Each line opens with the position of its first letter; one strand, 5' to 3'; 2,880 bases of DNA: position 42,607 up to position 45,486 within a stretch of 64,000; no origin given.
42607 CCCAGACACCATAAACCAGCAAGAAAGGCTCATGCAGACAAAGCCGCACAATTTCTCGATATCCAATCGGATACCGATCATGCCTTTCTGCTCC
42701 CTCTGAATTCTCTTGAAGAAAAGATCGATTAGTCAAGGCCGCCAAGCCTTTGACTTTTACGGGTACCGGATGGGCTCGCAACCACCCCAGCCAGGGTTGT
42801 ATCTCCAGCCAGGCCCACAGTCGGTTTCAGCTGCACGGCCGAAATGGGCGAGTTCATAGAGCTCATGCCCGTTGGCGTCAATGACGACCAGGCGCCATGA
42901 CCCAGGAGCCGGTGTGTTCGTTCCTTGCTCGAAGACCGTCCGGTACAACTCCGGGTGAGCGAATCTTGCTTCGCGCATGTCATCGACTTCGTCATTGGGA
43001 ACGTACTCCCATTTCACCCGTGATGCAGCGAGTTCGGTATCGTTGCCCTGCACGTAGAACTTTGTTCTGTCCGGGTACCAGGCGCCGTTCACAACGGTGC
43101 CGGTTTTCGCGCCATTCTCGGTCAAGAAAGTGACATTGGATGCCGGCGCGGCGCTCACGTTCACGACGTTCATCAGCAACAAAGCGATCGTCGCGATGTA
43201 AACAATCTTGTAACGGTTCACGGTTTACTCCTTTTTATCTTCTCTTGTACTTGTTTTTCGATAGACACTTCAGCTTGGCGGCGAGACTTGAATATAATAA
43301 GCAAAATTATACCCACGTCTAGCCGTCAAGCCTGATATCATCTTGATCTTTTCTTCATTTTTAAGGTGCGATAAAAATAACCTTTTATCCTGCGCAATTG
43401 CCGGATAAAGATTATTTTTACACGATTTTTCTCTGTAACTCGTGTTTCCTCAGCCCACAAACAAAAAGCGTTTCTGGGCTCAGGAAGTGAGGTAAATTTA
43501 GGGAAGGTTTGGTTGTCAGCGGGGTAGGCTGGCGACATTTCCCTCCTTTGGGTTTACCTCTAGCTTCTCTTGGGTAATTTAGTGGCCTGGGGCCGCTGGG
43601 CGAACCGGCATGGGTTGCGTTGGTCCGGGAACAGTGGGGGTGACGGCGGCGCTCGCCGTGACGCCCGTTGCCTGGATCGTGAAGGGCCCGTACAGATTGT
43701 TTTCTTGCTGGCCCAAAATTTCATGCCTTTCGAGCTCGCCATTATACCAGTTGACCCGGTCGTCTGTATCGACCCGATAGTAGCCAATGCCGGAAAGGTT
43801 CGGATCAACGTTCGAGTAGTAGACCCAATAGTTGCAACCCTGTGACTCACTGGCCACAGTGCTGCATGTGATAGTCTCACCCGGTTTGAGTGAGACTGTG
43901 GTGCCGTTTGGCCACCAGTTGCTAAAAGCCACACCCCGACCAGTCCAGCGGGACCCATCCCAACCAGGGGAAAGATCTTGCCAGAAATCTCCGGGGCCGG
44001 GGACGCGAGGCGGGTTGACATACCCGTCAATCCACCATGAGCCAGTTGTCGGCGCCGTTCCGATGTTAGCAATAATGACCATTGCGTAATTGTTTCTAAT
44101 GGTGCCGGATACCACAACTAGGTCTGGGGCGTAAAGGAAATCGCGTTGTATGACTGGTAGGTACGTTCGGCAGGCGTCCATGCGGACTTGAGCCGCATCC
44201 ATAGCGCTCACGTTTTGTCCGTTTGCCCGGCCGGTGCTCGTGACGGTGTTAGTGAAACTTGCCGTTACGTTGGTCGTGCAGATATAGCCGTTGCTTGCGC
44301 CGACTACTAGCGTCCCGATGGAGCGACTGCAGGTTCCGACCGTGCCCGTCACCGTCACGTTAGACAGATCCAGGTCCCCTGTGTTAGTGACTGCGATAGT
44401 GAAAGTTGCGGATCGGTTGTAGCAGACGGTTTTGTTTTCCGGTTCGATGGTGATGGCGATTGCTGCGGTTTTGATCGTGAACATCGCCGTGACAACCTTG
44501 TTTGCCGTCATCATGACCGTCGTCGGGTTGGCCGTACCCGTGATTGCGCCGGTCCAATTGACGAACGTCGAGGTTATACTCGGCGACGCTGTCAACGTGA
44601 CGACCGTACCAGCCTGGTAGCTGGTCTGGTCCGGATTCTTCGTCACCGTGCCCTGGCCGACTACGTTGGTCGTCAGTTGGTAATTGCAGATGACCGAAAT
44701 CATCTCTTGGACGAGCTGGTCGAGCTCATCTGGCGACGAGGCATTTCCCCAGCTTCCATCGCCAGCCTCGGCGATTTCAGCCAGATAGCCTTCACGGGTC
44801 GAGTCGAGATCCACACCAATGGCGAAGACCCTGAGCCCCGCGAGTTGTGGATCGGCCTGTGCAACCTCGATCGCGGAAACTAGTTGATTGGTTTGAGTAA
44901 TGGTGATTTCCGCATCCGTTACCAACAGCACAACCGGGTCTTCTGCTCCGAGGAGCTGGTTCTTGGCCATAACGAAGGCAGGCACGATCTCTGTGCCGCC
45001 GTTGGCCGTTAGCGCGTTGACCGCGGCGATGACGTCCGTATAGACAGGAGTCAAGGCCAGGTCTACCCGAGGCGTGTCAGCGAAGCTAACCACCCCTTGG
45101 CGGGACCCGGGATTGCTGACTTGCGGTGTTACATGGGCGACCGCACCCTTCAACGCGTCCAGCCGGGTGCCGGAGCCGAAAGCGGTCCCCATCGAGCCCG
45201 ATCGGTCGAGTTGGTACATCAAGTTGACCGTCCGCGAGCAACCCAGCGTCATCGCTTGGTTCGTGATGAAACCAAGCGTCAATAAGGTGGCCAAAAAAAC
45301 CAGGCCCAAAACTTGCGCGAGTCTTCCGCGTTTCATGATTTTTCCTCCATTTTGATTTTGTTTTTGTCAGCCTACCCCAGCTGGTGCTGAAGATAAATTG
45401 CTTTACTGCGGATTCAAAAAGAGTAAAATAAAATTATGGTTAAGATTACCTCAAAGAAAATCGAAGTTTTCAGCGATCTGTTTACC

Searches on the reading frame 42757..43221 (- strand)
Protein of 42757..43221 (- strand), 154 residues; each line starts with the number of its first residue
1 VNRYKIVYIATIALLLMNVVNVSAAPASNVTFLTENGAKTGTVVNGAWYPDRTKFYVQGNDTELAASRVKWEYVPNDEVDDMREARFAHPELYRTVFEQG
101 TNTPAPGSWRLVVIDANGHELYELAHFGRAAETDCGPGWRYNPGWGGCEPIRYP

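Call 8: search_protein_families(library=pfam, proteins=[window:42757-43221:-], max_evalue=0.001)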
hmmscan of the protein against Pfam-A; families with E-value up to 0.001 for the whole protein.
window:42757-43221:- (154 aa): 0 families

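Call 42: search_protein_families(library=pfam, proteins=[window:42757-43221:-], max_evalue=1)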
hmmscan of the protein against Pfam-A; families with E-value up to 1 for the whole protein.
window:42757-43221:- (154 aa): 2 families
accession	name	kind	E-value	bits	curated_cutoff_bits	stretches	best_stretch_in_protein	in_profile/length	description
PF11141.13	DUF2914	-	0.0012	19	23.6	1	87-124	22-58/62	Protein of unknown function (DUF2914)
PF23327.1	Chromo_MORC2_6th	-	0.11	12.8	27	1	35-80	4-47/63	ATPase MORC2, chromo domain-like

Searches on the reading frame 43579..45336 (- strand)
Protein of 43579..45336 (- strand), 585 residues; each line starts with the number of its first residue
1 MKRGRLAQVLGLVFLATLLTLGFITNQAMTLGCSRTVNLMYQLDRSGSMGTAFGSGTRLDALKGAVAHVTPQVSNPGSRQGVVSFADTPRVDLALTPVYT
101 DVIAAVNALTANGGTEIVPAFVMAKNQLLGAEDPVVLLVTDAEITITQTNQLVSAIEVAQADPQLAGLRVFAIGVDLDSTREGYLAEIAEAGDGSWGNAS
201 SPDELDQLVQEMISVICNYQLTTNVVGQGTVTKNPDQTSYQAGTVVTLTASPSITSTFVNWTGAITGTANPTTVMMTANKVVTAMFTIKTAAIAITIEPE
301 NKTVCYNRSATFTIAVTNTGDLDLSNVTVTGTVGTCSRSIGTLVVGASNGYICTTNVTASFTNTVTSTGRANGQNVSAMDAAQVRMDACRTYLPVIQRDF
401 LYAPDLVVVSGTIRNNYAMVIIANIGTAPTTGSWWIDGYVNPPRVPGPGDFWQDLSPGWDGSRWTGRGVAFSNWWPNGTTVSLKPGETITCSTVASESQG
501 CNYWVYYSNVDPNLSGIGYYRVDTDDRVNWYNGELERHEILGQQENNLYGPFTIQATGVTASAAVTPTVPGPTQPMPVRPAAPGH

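Call 8: search_protein_families(library=pfam, proteins=[window:43579-45336:-], max_evalue=0.001)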
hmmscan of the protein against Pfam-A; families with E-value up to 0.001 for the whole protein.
window:43579-45336:- (585 aa): 3 families
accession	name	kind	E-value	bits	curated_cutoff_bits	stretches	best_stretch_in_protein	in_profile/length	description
PF13519.12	VWA_2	-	3.6e-13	50.5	27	1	40-142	2-106/107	von Willebrand factor type A domain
PF18998.6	Flg_new_2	-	3.4e-11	43.4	23.6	1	219-289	1-72/73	Divergent InlB B-repeat domain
PF00092.34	VWA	-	5.6e-08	33.6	23.8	1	43-210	6-173/174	von Willebrand factor type A domain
